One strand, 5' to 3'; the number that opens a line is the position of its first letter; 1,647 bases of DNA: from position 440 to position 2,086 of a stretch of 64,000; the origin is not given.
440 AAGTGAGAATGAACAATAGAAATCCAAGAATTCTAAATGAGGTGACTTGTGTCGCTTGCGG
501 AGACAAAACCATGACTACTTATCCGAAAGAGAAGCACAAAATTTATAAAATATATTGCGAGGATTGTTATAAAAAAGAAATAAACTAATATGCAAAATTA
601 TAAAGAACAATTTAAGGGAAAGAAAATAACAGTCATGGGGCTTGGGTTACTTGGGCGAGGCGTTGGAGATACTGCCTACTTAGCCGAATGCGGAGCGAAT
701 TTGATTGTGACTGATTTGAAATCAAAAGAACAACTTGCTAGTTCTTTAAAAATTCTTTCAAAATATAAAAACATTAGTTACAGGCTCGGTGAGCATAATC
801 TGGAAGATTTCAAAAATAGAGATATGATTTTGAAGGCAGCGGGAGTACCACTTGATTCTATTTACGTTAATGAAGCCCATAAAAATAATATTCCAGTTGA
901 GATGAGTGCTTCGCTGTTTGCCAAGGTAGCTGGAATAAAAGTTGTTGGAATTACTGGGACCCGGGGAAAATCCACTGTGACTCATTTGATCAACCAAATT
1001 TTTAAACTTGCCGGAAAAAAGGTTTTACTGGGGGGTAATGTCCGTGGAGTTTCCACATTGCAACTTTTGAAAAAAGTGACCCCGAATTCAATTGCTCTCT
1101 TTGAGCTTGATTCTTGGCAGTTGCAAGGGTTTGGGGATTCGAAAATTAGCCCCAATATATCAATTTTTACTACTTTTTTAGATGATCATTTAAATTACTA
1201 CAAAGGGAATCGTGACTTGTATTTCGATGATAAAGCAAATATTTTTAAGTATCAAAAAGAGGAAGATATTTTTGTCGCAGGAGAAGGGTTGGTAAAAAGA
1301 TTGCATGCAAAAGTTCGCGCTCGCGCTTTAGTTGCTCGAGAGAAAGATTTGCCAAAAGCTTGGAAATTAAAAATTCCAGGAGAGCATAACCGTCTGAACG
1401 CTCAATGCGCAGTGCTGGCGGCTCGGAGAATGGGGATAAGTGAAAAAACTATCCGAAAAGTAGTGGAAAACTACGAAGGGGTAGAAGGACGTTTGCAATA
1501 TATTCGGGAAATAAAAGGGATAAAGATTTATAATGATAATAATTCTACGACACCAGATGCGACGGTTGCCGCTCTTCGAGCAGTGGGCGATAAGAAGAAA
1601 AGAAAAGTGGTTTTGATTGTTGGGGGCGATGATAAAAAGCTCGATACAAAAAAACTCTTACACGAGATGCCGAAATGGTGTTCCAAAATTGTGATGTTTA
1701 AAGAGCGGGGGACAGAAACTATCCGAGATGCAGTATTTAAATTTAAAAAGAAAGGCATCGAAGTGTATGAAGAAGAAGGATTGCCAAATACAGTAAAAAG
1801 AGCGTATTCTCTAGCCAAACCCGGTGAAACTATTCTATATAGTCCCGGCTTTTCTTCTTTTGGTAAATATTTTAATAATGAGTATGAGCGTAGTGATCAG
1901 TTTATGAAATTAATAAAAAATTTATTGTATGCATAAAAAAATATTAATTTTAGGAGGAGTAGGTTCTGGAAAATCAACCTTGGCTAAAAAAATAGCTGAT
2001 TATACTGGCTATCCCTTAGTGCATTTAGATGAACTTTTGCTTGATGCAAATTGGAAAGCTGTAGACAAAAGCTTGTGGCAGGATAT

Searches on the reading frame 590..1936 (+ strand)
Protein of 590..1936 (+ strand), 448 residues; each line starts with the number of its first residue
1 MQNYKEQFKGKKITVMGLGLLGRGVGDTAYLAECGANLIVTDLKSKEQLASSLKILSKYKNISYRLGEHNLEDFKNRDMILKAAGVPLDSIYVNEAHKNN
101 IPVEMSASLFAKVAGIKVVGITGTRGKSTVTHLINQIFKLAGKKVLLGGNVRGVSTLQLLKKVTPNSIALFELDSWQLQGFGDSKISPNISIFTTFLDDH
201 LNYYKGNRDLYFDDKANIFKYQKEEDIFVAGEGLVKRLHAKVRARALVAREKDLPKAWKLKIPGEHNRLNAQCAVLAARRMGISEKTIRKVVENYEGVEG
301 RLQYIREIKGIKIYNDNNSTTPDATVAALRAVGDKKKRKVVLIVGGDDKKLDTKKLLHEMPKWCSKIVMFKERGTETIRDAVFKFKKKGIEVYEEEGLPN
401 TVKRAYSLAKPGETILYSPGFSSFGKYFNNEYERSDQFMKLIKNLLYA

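Call 56: search_protein_families(library=pfam, proteins=[window:590-1936:+], max_evalue=0.00001)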
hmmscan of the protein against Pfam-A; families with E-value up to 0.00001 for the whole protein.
window:590-1936:+ (448 aa): 3 families
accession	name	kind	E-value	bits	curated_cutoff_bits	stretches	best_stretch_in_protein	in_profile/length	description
PF08245.18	Mur_ligase_M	-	1.3e-17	64.9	24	1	121-230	1-121/200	Mur ligase middle domain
PF02875.26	Mur_ligase_C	-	2.1e-12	48.4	28.4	1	300-419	1-125/127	Mur ligase, glutamate ligase domain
PF21799.2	MurD-like_N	-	2e-07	31.7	27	1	11-103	1-86/88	Mur ligase MurD-like, N-terminal domain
